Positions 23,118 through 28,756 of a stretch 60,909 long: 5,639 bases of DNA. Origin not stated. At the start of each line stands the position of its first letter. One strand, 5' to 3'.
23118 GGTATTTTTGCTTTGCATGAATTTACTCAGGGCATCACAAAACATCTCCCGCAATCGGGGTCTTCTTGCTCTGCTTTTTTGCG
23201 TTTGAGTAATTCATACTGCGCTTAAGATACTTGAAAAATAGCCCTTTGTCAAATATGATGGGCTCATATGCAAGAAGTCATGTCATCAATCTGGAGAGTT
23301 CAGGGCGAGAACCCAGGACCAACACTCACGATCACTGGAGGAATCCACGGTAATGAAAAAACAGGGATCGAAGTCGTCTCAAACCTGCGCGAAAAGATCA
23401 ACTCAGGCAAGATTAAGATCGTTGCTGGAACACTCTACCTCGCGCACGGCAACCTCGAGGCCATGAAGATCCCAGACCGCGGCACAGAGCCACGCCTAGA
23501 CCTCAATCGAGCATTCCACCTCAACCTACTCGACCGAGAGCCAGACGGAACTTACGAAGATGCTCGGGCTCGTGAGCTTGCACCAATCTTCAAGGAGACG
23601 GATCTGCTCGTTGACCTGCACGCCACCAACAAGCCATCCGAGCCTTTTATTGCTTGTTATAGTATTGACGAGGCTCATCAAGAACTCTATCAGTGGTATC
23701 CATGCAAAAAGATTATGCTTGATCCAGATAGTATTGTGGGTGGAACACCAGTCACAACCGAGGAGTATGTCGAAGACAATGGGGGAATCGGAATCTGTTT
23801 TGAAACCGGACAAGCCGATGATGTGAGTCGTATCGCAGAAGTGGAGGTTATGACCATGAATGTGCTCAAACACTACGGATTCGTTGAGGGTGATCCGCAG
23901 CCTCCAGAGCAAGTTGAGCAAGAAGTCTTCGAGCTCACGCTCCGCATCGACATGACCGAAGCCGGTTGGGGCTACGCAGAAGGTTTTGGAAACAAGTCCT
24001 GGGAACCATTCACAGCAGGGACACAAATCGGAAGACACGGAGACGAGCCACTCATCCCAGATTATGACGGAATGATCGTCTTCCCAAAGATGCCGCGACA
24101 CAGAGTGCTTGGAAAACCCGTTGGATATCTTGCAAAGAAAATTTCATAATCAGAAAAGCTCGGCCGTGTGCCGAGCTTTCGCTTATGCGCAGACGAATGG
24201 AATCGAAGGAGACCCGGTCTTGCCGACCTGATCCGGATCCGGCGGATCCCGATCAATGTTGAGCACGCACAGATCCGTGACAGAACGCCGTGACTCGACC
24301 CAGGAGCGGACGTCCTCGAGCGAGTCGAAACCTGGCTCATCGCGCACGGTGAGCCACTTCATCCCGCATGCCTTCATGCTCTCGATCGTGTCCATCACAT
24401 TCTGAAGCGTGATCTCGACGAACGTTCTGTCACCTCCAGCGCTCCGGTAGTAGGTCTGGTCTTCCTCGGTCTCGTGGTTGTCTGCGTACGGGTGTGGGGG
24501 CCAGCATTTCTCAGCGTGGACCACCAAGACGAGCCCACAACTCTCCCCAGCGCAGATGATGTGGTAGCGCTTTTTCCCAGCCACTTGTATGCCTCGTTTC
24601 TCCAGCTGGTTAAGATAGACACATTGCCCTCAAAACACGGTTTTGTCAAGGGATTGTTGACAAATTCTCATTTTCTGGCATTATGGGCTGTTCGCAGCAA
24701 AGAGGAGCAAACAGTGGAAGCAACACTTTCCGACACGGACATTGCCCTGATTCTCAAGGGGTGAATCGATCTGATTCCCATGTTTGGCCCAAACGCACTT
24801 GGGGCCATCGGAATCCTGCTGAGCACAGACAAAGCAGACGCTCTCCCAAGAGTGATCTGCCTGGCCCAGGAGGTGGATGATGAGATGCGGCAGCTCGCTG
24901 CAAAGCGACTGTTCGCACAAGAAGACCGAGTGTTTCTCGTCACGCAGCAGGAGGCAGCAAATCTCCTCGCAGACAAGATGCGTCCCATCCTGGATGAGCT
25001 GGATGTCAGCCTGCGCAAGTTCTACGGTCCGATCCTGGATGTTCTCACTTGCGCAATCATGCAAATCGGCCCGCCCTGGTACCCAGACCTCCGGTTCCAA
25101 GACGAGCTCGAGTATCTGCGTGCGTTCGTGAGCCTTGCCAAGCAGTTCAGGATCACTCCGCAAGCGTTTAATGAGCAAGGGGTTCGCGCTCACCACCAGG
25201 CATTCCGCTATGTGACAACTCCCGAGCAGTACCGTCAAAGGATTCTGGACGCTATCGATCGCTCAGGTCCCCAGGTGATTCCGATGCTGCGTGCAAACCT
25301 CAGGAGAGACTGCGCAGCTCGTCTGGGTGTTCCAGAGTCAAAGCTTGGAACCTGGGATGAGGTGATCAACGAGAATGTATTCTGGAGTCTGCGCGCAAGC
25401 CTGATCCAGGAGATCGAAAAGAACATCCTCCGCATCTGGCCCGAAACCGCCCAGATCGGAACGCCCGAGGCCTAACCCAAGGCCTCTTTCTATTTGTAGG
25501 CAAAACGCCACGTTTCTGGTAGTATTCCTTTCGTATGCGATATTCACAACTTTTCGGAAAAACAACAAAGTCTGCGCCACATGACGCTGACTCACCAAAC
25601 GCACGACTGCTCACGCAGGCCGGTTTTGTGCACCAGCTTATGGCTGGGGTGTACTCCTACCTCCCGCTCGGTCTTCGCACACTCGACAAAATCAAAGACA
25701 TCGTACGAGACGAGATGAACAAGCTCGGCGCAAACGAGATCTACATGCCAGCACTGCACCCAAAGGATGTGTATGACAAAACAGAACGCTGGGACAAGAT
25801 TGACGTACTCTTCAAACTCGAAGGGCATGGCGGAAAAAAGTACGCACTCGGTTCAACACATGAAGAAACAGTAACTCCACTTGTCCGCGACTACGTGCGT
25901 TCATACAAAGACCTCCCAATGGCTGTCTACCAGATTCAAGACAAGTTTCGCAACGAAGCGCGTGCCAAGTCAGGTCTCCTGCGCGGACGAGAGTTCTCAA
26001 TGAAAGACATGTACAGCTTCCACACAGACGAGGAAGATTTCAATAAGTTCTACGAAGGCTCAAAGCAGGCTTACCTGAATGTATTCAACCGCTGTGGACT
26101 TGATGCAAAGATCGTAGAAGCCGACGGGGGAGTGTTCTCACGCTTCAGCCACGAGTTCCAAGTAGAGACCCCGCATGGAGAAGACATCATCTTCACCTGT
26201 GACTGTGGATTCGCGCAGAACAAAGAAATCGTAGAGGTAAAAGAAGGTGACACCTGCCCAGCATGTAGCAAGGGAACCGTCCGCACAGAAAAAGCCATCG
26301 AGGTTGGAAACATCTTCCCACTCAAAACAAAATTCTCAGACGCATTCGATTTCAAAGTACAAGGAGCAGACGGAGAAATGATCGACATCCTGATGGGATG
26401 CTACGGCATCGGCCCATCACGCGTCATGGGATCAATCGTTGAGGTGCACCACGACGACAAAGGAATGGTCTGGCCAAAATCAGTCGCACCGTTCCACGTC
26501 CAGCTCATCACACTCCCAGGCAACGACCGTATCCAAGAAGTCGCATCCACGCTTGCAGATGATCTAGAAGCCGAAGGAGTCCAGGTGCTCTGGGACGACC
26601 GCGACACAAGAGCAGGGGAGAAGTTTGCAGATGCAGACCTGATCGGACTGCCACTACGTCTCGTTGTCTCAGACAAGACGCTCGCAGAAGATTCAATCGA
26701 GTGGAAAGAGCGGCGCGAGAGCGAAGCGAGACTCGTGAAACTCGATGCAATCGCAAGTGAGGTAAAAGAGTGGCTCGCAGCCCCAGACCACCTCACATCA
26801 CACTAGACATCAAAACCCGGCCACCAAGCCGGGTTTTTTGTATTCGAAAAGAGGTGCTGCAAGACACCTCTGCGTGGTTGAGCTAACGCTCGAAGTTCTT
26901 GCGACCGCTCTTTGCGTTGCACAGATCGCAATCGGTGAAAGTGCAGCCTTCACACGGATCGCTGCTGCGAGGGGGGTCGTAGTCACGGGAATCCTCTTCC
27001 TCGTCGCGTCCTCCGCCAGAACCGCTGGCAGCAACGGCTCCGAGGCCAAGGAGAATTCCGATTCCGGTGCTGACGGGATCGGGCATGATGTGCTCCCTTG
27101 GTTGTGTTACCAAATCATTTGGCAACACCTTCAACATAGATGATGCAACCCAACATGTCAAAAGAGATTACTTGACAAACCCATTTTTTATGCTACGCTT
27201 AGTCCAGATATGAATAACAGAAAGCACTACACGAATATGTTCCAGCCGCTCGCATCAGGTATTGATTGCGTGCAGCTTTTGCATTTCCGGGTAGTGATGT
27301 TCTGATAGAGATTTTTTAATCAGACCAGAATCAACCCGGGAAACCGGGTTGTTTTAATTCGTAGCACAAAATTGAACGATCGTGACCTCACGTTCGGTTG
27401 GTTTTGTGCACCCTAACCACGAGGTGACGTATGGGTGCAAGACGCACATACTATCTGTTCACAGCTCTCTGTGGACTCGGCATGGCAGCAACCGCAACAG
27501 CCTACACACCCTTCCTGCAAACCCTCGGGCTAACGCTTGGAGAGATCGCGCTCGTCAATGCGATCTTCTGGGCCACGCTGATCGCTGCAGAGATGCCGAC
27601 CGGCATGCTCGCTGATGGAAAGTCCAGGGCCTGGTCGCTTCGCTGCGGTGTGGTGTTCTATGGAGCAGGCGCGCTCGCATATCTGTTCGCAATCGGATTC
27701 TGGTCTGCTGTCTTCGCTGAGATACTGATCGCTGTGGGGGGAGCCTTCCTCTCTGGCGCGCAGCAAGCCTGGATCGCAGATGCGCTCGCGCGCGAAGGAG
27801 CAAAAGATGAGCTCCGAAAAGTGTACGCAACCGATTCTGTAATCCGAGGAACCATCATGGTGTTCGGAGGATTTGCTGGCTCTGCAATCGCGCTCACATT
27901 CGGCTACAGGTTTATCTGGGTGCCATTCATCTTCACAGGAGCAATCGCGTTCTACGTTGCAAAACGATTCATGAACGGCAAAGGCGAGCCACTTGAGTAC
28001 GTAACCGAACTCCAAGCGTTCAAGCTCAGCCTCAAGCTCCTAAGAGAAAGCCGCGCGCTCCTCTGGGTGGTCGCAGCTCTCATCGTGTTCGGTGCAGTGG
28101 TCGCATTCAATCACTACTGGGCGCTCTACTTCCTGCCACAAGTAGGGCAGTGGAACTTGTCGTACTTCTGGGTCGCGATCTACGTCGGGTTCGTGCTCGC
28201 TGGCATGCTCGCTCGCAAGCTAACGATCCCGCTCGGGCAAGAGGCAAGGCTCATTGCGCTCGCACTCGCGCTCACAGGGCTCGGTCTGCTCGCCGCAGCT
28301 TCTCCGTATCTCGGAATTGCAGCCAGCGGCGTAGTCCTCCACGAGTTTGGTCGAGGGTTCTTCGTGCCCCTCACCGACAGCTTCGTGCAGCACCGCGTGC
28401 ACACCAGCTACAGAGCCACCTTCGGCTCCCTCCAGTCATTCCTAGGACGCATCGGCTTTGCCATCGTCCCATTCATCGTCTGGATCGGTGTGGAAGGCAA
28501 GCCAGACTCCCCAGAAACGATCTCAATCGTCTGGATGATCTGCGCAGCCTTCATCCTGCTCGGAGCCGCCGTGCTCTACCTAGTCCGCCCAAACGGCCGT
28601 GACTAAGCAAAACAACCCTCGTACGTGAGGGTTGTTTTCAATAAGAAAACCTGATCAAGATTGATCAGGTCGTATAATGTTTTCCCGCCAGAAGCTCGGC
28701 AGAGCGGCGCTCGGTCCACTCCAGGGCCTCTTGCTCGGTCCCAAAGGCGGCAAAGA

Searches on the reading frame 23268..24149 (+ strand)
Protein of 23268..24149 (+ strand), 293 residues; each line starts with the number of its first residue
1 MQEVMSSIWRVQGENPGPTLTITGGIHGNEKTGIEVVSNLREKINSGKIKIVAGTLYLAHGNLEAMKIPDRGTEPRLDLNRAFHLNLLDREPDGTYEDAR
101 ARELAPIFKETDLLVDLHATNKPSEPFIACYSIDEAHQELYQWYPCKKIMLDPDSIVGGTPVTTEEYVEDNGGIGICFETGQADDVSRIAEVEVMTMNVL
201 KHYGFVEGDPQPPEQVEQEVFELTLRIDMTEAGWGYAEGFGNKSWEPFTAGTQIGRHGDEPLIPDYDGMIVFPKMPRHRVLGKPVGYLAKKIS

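Call 15: search_protein_families(library=pfam, proteins=[window:23268-24149:+], max_evalue=0.001)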
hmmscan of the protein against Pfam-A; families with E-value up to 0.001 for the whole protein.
window:23268-24149:+ (293 aa): 1 family
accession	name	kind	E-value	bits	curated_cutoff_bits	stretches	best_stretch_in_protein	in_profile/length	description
PF24827.1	AstE_AspA_cat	-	3.8e-19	69.4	25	1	16-190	1-179/192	Succinylglutamate desuccinylase/Aspartoacylase catalytic domain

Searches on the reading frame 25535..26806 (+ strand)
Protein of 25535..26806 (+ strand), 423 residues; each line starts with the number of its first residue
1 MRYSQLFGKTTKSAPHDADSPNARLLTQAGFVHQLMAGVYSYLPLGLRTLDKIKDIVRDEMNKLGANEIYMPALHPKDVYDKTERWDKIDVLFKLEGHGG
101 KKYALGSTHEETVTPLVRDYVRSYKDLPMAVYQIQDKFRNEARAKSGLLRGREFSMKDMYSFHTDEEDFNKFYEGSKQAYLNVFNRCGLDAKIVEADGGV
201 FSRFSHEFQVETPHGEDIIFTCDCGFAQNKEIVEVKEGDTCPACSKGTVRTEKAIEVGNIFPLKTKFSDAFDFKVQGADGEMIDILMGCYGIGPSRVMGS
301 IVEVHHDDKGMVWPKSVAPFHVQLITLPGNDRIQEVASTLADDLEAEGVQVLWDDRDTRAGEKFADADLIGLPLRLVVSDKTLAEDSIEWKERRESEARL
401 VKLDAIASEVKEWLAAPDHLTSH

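Call 15: search_protein_families(library=pfam, proteins=[window:25535-26806:+], max_evalue=0.001)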
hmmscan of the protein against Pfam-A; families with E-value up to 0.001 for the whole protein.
window:25535-26806:+ (423 aa): 2 families
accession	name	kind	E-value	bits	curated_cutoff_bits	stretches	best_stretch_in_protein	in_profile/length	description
PF00587.30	tRNA-synt_2b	-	1.4e-29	103.9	29.3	1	93-305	1-179/179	tRNA synthetase class II core domain (G, H, P, S and T)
PF03129.25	HGTP_anticodon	-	1.7e-16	60.6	21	1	324-413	4-94/94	Anticodon binding domain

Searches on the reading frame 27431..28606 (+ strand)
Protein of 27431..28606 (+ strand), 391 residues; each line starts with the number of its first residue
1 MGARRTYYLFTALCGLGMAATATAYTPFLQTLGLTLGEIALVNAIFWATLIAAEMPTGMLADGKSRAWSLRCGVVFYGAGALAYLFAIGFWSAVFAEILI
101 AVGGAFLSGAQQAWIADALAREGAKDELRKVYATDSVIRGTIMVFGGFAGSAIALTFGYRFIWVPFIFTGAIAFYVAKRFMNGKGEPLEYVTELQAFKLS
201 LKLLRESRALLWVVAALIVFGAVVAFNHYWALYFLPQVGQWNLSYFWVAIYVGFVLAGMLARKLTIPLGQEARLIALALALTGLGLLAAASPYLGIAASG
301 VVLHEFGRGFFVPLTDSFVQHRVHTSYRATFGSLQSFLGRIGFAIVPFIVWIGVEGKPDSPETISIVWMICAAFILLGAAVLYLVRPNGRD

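Call 10: search_protein_families(library=pfam, proteins=[window:27431-28606:+], max_evalue=0.01)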
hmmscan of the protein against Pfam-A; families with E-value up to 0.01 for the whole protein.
window:27431-28606:+ (391 aa): 1 family
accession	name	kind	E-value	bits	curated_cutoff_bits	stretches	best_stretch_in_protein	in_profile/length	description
PF07690.21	MFS_1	-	2e-19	70.2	33.4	1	9-347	3-347/347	Major Facilitator Superfamily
